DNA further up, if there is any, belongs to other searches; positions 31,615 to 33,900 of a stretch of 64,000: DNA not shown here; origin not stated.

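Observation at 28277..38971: Candidate undescribed hybrid locus: WXG100-like protein, three giant prepilin-type proteins and an EssC/EccC-like triple-FtsK ATPase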

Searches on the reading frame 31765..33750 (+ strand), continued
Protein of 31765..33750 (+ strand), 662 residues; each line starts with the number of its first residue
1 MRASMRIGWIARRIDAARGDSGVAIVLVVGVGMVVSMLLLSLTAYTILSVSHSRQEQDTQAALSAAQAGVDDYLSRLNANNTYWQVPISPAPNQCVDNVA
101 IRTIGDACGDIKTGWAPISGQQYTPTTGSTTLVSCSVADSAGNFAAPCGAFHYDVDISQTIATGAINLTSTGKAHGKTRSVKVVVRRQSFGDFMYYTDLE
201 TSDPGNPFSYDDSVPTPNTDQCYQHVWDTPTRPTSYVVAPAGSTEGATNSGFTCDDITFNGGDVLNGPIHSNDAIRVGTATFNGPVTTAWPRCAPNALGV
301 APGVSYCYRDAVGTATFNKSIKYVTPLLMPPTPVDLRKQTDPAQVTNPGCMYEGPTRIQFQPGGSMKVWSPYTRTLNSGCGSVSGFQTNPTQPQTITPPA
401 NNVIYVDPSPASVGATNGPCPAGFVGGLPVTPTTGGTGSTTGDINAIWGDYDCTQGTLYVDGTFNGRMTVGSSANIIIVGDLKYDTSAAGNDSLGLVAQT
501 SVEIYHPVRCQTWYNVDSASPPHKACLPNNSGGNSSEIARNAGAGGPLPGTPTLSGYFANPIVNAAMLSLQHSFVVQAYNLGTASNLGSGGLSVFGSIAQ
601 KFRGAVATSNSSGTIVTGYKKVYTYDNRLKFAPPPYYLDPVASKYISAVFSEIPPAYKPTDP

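Call 82: find_encoding_contigs(protein=P0004, flank=10000, max_places=1)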
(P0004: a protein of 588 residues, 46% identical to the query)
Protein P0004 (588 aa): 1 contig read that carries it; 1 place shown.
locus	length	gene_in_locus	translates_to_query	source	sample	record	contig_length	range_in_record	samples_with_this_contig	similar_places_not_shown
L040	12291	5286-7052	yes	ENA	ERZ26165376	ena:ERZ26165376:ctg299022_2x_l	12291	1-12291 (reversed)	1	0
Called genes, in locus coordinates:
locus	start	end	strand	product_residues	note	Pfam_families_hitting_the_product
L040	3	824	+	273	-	?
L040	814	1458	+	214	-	PF07963:N_methyl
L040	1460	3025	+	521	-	-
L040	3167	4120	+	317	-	PF07963:N_methyl (weak), PF13620:CarboxypepD_reg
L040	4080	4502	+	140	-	-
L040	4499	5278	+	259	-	PF07963:N_methyl (weak)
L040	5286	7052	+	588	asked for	PF16241:DUF4900 (weak)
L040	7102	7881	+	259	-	PF06750:A24_N_bact, PF01478:Peptidase_A24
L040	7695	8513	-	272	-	PF06283:ThuA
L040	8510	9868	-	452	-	PF07690:MFS_1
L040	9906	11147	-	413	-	PF01261:AP_endonuc_2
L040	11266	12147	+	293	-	PF01261:AP_endonuc_2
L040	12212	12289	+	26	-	?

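Call 83: find_encoding_contigs(protein=P0008, flank=10000, max_places=1)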
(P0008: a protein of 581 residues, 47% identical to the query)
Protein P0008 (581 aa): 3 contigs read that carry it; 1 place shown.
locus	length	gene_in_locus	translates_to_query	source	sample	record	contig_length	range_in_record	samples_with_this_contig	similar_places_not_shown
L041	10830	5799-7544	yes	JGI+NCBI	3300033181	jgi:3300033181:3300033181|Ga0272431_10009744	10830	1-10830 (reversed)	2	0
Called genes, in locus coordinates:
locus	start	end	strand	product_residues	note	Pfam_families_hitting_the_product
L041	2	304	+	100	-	?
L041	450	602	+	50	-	-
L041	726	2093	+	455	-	PF07690:MFS_1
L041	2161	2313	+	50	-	-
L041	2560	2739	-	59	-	PF03795:YCII (weak)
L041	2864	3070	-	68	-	-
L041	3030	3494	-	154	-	-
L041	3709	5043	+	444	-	PF07963:N_methyl, PF10670:DUF4198 (faint), PF13620:CarboxypepD_reg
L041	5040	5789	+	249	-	-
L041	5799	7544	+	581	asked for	PF16241:DUF4900 (weak)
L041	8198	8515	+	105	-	PF16259:DUF4913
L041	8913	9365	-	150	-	PF07963:N_methyl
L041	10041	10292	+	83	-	-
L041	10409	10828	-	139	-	?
